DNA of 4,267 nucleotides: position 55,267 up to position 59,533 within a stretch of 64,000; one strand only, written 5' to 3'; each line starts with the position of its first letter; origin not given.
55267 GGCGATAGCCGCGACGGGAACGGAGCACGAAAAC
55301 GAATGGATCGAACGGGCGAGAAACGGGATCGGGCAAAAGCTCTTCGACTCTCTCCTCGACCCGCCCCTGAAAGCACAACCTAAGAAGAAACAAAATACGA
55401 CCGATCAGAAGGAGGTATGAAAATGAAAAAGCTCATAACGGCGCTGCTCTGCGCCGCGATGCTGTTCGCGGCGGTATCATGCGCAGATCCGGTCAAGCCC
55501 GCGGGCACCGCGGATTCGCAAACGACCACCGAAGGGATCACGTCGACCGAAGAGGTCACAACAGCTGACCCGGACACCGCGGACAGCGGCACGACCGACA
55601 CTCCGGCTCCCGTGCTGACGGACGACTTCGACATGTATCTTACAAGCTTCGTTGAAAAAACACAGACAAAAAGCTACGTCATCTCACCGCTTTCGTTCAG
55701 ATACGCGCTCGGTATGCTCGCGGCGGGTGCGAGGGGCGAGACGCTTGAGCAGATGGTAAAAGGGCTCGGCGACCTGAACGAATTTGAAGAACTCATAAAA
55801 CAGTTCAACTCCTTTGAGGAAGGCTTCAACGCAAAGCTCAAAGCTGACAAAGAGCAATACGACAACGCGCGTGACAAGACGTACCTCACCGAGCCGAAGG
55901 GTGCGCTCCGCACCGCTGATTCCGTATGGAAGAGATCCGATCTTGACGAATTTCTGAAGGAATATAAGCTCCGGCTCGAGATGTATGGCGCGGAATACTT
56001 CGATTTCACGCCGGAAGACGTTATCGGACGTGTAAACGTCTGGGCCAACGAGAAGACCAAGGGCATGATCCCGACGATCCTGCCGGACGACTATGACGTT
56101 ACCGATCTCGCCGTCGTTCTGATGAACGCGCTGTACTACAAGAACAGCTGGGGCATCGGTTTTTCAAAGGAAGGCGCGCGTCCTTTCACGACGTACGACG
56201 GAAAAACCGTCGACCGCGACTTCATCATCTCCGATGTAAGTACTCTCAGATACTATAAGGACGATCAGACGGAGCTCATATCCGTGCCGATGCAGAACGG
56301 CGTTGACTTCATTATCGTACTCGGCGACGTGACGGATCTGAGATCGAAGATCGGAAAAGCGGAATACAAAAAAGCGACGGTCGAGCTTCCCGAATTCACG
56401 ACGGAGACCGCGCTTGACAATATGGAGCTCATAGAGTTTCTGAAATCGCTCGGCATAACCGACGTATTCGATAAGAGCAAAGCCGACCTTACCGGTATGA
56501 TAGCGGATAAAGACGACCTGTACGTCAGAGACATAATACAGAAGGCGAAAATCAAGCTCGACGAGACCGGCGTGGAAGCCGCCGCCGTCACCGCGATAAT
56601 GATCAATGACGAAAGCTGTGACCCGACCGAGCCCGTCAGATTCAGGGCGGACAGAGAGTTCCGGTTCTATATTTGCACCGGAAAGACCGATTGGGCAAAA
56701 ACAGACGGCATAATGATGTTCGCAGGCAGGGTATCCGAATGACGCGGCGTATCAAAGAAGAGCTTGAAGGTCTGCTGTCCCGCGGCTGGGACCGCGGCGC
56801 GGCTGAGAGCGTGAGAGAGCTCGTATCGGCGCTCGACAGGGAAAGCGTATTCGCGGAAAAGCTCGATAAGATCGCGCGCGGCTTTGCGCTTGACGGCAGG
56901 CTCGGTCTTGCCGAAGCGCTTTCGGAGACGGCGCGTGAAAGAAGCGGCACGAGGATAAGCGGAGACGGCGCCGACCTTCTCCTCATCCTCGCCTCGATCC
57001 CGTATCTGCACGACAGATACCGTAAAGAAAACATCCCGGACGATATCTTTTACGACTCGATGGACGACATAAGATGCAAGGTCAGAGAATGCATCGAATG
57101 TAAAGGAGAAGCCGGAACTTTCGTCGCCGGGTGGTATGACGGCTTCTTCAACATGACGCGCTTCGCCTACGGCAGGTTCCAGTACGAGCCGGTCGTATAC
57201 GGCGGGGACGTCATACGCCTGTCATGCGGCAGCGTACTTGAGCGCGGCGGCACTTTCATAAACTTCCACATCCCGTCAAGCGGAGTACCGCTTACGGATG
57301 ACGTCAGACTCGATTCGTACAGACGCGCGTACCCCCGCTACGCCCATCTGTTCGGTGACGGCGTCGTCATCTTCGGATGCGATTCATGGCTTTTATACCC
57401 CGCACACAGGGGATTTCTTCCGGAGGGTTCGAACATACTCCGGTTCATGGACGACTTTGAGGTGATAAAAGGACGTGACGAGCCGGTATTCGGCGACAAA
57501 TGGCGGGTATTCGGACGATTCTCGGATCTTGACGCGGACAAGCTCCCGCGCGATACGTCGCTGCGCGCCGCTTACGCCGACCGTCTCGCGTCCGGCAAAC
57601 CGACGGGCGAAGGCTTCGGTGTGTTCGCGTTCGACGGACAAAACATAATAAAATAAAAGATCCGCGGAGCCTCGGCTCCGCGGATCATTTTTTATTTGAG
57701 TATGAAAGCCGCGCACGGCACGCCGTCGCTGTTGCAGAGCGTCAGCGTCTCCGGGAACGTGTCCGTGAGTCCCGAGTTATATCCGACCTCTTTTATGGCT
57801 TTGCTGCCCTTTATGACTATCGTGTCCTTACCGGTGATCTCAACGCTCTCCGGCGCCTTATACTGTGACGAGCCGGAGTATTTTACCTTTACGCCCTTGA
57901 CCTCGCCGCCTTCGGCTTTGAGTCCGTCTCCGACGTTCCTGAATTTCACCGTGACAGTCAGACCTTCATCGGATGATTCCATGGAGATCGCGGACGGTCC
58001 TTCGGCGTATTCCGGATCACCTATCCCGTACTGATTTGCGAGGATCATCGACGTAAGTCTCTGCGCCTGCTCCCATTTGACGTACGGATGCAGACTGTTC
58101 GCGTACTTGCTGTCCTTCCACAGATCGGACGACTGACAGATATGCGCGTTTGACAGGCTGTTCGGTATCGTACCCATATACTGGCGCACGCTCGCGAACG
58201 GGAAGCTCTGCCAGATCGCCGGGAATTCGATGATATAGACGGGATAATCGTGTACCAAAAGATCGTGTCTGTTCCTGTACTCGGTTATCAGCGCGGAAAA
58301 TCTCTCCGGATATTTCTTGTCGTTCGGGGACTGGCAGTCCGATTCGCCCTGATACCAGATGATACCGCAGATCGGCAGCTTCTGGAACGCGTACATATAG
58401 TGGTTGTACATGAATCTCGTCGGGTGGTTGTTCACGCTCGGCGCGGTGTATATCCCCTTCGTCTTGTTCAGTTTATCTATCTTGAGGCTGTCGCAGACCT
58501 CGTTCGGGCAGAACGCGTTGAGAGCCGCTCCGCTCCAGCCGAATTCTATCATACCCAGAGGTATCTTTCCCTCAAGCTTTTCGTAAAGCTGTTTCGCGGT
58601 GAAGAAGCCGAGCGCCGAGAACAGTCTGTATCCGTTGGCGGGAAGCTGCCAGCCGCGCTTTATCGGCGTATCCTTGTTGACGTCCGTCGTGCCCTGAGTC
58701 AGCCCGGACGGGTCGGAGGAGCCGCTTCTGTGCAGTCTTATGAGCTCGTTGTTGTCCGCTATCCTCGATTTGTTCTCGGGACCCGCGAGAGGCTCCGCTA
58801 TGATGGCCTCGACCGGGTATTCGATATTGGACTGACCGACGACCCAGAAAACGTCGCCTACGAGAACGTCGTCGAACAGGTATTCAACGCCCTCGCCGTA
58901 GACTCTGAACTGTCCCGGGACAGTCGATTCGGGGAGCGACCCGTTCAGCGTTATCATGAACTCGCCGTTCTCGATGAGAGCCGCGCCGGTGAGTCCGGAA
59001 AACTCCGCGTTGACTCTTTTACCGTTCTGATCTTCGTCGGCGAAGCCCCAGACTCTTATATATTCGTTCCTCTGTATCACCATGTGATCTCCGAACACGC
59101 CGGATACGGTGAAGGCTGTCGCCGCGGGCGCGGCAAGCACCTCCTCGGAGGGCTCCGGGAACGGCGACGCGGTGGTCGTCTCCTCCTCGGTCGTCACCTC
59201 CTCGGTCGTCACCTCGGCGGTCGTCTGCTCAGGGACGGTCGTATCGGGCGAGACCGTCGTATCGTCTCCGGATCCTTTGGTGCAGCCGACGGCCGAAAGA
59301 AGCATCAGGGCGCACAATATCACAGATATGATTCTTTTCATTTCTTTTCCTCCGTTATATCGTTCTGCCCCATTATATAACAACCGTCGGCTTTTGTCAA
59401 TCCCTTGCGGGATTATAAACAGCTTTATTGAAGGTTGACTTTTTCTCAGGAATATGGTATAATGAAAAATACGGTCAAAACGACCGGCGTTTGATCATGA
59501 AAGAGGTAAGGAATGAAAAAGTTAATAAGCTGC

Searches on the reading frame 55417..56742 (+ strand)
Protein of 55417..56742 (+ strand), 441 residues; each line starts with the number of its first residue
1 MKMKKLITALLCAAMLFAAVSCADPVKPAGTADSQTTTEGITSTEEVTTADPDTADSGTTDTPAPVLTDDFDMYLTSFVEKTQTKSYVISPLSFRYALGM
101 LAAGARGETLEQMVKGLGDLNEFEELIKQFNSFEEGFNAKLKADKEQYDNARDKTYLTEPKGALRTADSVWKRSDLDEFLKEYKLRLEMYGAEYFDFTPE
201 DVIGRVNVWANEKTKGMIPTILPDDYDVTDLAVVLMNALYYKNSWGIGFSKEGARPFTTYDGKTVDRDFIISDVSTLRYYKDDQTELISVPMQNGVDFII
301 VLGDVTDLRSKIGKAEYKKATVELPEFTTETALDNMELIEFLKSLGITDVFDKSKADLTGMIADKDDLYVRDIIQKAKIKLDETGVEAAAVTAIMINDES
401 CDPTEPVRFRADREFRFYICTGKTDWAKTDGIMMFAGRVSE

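Call 82: search_protein_families(library=pfam, proteins=[window:55417-56742:+], max_evalue=0.00001)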
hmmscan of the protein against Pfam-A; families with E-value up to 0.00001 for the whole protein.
window:55417-56742:+ (441 aa): 1 family
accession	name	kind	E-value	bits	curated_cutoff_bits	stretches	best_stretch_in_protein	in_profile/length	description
PF00079.25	Serpin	-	6.2e-53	180.8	27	1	74-440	9-368/370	Serpin (serine protease inhibitor)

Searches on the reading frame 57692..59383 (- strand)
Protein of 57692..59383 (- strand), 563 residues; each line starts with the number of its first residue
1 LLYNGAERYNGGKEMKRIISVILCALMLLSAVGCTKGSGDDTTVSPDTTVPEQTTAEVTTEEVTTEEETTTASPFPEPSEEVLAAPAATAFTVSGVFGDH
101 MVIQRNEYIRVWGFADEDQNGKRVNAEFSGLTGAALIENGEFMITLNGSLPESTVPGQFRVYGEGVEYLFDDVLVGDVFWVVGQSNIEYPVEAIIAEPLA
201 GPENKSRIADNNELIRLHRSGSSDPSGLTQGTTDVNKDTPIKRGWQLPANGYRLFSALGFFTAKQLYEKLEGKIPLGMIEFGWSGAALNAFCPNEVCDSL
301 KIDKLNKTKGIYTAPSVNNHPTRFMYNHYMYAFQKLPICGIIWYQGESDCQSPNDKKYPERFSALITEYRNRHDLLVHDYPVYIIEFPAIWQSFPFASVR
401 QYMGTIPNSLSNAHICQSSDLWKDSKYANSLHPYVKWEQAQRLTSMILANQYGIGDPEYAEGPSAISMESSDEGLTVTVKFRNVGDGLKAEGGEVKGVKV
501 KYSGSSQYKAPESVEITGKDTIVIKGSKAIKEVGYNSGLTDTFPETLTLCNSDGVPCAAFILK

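Call 82: search_protein_families(library=pfam, proteins=[window:57692-59383:-], max_evalue=0.00001)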
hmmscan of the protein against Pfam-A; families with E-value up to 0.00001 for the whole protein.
window:57692-59383:- (563 aa): 1 family
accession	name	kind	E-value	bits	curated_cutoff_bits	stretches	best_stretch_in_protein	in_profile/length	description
PF03629.24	SASA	-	3.6e-10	40.3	24.8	1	263-422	71-200/226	Carbohydrate esterase, sialic acid-specific acetylesterase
